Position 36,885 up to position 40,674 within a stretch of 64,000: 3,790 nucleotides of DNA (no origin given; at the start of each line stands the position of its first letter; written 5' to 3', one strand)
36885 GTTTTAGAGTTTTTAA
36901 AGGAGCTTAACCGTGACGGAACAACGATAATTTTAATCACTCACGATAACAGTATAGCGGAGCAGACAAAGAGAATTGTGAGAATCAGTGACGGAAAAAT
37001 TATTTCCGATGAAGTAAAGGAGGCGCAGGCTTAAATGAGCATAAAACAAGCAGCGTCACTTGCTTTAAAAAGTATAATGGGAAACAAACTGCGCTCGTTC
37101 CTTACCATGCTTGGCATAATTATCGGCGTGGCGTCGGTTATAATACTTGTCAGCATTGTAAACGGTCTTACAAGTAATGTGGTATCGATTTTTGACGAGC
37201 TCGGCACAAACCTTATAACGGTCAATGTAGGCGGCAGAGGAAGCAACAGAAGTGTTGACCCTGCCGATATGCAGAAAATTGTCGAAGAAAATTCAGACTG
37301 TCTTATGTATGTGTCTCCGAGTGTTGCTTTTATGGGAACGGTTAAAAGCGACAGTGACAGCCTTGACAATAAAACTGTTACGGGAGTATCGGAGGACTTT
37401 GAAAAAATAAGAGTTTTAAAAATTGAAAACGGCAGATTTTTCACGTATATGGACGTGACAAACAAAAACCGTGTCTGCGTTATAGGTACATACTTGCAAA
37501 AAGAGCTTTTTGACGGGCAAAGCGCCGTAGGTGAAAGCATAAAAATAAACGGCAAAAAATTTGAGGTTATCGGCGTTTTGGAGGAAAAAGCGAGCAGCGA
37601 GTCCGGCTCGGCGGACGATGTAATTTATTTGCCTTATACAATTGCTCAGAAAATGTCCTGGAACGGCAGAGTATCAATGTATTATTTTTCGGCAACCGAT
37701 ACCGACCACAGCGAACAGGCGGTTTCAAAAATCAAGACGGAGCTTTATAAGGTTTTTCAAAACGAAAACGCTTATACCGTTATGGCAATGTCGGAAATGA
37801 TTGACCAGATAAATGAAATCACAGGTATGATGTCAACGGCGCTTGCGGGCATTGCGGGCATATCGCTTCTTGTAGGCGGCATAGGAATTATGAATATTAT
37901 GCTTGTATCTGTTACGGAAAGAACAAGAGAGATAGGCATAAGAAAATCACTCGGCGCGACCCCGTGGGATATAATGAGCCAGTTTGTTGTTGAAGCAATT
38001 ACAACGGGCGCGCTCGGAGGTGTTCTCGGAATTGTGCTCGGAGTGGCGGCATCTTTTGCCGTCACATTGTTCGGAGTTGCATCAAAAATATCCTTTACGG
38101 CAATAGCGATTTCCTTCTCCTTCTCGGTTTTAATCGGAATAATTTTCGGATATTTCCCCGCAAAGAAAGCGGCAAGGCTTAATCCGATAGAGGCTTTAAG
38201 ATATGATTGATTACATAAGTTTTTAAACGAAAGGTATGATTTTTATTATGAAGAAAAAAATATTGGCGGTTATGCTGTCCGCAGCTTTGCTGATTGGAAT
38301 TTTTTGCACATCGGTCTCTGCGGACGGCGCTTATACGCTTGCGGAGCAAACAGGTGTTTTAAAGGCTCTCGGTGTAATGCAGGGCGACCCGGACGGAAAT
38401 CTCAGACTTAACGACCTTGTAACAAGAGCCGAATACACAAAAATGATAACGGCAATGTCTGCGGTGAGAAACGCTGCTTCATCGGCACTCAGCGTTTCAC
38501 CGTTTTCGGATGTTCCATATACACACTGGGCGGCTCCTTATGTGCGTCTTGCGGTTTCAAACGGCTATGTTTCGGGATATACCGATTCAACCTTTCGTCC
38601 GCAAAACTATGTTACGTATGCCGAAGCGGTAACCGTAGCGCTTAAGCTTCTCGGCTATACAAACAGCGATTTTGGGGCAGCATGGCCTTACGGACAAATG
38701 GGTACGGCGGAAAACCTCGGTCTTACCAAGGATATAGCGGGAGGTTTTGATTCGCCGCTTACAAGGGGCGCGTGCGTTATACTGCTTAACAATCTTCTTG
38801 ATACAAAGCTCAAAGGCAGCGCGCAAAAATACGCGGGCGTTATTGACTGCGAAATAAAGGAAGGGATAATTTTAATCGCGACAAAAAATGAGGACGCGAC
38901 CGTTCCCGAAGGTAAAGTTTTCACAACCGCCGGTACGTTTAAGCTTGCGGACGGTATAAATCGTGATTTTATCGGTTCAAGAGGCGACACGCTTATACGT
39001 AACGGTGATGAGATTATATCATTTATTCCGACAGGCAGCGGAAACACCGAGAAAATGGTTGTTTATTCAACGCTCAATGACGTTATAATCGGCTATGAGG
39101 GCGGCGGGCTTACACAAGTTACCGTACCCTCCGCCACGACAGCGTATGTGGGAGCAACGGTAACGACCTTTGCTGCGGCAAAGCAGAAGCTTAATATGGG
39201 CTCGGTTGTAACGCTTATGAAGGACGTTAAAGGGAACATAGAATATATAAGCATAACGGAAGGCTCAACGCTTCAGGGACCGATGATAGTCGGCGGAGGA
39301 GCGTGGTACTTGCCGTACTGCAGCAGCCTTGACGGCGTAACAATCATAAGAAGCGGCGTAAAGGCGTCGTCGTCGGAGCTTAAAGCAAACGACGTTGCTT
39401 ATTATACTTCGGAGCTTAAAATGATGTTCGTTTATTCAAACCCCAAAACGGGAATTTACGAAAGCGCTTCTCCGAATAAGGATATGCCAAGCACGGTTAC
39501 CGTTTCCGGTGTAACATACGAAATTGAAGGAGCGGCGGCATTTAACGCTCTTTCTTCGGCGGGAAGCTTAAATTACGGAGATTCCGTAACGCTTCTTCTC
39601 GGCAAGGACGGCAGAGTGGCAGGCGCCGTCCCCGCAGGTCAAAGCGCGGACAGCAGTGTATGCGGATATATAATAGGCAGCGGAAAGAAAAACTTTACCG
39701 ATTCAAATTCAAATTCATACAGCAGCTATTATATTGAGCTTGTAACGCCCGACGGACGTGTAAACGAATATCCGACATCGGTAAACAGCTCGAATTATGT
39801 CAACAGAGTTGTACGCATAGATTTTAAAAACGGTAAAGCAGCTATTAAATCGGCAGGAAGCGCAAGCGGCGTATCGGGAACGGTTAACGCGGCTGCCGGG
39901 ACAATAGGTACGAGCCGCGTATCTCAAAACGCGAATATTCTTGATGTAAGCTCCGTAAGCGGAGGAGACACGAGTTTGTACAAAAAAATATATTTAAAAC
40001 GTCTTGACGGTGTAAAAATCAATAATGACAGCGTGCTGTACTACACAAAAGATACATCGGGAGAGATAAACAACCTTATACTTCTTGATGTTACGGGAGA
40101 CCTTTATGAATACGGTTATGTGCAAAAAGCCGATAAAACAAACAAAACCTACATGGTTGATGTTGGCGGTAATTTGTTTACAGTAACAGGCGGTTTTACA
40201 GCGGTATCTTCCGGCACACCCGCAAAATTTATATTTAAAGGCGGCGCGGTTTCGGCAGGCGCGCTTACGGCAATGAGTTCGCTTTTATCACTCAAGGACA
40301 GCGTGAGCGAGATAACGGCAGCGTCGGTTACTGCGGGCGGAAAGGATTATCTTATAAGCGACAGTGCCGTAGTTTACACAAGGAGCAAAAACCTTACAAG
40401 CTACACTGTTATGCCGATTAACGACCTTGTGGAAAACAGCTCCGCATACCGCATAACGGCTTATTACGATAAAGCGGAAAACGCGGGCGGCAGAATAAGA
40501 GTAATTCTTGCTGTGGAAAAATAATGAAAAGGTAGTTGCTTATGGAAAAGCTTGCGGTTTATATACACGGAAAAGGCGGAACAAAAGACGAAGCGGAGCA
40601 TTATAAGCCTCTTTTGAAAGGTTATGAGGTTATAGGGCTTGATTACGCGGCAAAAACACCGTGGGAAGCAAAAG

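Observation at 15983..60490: Unusual density of short, sequence-removing lesions in conserved genes across the window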

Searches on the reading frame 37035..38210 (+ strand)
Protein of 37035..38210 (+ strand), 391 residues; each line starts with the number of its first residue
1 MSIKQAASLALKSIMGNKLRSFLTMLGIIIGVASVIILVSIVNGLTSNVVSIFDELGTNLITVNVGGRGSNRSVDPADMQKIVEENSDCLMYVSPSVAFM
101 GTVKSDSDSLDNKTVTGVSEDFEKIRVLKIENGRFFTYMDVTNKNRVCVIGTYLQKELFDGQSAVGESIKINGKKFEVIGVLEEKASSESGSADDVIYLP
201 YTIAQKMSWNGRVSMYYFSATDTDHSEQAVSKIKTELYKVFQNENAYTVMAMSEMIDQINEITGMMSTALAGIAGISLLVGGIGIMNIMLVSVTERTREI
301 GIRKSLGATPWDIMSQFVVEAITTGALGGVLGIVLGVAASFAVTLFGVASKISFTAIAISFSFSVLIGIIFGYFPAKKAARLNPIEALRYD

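Call 34: find_encoding_contigs(protein=window:37035-38210:+, flank=10000, max_places=10)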
Protein window:37035-38210:+ (391 aa): 4 contigs read that carry it; 4 places shown.
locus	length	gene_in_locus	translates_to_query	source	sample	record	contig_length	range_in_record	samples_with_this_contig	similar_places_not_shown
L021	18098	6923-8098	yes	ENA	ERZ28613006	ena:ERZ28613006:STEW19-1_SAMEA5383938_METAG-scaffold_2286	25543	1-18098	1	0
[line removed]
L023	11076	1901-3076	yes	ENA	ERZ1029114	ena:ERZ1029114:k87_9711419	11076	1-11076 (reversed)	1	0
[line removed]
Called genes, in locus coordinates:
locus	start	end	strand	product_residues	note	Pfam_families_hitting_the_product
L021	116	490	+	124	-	PF05973:Gp49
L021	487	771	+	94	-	PF13744:HTH_37 (weak), PF12844:HTH_19 (weak), PF13560:HTH_31, PF01381:HTH_3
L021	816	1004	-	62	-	-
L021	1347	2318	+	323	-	-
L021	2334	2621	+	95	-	-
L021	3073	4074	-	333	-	PF08486:SpoIID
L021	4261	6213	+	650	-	-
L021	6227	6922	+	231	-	PF00005:ABC_tran, PF02463:SMC_N, PF13304:AAA_21 (faint)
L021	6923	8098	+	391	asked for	PF12704:MacB_PCD, PF02687:FtsX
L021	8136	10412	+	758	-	PF00395:SLH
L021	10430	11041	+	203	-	-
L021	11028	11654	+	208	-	PF13527:Acetyltransf_9 (weak), PF00583:Acetyltransf_1, PF13508:Acetyltransf_7 (weak)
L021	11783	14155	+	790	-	PF00488:MutS_V, PF20297:MSSS, PF01713:Smr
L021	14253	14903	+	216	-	PF12844:HTH_19, PF13560:HTH_31, PF01381:HTH_3, PF00717:Peptidase_S24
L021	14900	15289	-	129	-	-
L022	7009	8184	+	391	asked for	PF12704:MacB_PCD, PF02687:FtsX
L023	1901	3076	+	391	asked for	PF12704:MacB_PCD, PF02687:FtsX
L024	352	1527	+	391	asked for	PF12704:MacB_PCD, PF02687:FtsX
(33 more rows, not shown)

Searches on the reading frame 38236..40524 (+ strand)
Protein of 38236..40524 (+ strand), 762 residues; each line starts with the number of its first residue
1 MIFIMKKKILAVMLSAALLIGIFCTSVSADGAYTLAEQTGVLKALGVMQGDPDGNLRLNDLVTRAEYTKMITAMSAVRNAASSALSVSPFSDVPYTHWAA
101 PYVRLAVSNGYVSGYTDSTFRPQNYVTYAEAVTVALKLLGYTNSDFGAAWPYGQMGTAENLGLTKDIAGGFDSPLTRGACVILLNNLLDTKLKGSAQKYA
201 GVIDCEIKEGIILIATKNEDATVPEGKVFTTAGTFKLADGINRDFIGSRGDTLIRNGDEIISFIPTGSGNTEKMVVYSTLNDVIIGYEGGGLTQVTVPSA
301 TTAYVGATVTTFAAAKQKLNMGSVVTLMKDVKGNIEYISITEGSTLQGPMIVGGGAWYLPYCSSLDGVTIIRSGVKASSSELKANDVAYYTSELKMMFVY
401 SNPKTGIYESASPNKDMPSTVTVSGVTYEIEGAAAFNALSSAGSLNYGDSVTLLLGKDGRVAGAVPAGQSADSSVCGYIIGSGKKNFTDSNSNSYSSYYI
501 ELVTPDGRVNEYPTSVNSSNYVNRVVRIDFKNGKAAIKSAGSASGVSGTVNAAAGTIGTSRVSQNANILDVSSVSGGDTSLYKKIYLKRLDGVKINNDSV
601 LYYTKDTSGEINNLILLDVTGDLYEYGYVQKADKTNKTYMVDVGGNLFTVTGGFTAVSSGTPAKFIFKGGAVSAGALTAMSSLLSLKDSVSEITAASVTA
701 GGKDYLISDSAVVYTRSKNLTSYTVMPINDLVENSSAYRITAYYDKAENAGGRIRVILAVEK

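Call 32: find_encoding_contigs(protein=window:38236-40524:+, flank=10000, max_places=10)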
Protein window:38236-40524:+ (762 aa): no gene with exactly this product is on record in the collection.
